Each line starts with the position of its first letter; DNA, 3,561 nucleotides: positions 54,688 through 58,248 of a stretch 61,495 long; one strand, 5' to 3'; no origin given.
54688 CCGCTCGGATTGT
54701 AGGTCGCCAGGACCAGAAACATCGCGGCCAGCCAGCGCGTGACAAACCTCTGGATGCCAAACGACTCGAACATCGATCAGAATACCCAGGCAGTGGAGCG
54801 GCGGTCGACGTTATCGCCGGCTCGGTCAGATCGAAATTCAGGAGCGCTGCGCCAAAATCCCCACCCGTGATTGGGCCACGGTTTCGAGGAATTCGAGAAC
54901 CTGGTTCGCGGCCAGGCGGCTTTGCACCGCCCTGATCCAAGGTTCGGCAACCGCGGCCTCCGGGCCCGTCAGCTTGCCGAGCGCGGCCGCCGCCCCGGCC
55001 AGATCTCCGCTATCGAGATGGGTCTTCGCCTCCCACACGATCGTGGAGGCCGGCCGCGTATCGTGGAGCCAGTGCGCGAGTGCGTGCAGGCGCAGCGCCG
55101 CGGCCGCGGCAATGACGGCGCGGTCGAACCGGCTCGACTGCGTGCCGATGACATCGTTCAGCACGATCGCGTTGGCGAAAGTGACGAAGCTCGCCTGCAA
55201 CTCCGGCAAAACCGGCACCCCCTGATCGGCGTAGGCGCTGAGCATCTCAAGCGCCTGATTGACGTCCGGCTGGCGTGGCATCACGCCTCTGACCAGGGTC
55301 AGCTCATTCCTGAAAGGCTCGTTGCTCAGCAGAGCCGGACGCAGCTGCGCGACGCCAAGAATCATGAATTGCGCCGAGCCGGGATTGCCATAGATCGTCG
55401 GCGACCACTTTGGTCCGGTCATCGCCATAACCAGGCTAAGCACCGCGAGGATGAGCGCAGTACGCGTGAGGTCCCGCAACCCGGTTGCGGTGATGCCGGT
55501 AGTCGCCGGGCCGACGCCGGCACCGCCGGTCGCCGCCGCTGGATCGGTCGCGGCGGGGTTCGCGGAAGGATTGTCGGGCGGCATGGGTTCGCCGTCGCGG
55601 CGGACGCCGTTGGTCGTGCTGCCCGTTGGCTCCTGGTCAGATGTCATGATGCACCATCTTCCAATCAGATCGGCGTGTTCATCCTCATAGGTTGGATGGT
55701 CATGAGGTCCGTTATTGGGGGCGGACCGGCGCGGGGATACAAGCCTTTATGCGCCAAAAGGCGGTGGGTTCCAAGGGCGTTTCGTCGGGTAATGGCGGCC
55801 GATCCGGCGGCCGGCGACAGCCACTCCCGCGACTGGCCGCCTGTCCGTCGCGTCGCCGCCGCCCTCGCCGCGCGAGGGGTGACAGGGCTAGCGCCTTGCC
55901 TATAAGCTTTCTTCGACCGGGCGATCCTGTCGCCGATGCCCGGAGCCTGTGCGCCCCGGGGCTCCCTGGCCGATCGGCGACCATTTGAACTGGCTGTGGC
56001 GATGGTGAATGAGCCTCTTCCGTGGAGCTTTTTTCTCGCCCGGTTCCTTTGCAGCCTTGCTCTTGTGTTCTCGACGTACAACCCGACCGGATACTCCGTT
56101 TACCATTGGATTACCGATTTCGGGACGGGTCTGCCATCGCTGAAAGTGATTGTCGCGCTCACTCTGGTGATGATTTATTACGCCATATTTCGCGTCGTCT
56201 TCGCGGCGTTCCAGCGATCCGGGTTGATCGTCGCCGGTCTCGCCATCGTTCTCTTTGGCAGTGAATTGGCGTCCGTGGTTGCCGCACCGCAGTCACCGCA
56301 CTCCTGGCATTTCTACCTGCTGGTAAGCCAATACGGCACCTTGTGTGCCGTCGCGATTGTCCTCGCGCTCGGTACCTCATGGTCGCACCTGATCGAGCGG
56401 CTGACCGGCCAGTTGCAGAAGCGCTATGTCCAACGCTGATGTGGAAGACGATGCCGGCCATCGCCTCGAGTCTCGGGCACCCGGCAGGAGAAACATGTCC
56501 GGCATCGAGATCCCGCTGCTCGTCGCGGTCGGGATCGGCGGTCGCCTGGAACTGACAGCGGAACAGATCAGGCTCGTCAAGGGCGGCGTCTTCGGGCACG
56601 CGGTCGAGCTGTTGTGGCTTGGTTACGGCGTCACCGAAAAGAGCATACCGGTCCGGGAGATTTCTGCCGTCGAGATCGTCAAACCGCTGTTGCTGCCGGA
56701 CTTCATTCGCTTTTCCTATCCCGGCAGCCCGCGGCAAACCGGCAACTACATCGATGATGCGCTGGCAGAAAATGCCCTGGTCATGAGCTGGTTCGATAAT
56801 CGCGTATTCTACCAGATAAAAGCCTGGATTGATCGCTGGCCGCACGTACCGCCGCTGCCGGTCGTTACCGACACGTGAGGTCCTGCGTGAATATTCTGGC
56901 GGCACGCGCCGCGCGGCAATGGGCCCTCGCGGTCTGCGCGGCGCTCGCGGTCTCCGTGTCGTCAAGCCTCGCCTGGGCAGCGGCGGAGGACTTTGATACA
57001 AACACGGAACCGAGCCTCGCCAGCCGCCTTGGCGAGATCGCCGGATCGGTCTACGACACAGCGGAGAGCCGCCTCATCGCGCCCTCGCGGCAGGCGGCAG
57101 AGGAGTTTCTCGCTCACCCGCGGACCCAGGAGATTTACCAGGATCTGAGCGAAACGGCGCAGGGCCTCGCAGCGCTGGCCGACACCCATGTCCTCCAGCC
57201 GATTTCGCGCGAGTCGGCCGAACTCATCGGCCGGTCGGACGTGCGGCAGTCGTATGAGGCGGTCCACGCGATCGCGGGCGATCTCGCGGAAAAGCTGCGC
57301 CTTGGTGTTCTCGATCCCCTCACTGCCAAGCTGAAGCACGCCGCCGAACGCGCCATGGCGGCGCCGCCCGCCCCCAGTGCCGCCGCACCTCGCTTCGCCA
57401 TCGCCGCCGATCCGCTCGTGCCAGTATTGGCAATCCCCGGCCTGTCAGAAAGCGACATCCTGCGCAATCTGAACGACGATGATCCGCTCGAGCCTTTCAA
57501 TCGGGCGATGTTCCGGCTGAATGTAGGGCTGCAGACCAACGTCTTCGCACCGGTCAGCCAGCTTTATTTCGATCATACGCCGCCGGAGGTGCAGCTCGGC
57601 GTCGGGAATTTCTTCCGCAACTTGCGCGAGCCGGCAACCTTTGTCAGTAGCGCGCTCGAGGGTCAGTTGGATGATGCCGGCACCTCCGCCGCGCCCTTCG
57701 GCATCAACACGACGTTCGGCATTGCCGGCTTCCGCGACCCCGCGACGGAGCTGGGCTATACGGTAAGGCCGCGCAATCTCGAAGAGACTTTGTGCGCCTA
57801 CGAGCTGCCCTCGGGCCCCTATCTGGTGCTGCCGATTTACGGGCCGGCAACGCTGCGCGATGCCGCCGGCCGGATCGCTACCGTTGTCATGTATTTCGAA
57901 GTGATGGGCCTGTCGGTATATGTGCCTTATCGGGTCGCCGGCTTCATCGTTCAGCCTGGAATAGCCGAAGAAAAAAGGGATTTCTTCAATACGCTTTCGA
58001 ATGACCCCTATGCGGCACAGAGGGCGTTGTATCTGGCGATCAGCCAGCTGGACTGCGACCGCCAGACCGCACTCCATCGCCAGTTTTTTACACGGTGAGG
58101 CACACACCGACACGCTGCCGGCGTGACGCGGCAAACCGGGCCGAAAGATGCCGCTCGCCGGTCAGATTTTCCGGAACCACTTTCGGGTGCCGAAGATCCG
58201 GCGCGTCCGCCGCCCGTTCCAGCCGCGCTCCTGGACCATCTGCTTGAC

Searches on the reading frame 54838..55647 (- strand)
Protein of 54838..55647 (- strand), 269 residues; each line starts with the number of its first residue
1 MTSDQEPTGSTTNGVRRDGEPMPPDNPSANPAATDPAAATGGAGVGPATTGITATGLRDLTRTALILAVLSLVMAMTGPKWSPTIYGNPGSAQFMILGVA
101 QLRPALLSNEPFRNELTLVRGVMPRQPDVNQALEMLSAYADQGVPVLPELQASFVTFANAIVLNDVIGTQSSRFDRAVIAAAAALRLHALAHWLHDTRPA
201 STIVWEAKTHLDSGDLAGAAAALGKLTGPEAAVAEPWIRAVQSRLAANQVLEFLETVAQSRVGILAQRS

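Call 32: search_protein_families(library=pfam, proteins=[window:54838-55647:-], max_evalue=0.01)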
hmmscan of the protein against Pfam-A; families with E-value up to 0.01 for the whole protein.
window:54838-55647:- (269 aa): 1 family
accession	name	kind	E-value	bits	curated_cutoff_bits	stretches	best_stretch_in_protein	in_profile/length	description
PF09731.14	Mitofilin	-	3.8e-07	29.8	27.4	1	201-258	556-613/614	Mitochondrial inner membrane protein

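Call 71: search_protein_families(library=ncbifam, proteins=[window:54838-55647:-], max_evalue=0.001)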
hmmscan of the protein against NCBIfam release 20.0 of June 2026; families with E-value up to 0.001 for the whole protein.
window:54838-55647:- (269 aa): 0 families

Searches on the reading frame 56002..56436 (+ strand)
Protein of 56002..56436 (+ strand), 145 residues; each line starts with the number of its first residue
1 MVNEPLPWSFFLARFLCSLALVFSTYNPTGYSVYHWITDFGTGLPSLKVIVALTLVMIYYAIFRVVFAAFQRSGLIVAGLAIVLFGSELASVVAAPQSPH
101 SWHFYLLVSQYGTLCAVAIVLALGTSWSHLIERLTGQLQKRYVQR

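Call 32: search_protein_families(library=pfam, proteins=[window:56002-56436:+], max_evalue=0.01)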
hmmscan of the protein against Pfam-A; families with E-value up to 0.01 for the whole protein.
window:56002-56436:+ (145 aa): 1 family
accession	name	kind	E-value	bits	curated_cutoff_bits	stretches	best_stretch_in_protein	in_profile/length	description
PF20134.4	DUF6524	-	3.8e-23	82.1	27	1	11-144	3-130/131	Family of unknown function (DUF6524)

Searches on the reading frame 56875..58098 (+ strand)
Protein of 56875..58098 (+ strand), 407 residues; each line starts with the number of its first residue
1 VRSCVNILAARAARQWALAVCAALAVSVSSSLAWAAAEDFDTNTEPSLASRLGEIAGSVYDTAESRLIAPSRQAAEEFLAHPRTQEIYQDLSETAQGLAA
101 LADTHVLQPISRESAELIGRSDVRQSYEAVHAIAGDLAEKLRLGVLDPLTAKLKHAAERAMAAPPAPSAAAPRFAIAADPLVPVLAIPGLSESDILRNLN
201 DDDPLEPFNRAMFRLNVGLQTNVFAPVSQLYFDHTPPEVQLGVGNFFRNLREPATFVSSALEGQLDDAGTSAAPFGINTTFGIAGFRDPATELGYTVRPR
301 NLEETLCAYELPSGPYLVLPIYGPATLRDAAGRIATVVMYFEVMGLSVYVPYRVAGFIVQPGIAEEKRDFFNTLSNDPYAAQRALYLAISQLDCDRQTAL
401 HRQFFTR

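Call 32: search_protein_families(library=pfam, proteins=[window:56875-58098:+], max_evalue=0.01)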
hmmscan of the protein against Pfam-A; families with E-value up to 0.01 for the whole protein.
window:56875-58098:+ (407 aa): 1 family
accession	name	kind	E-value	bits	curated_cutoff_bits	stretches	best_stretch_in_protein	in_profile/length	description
PF04333.18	MlaA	-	2.4e-48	164.8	25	1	202-388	2-190/195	MlaA lipoprotein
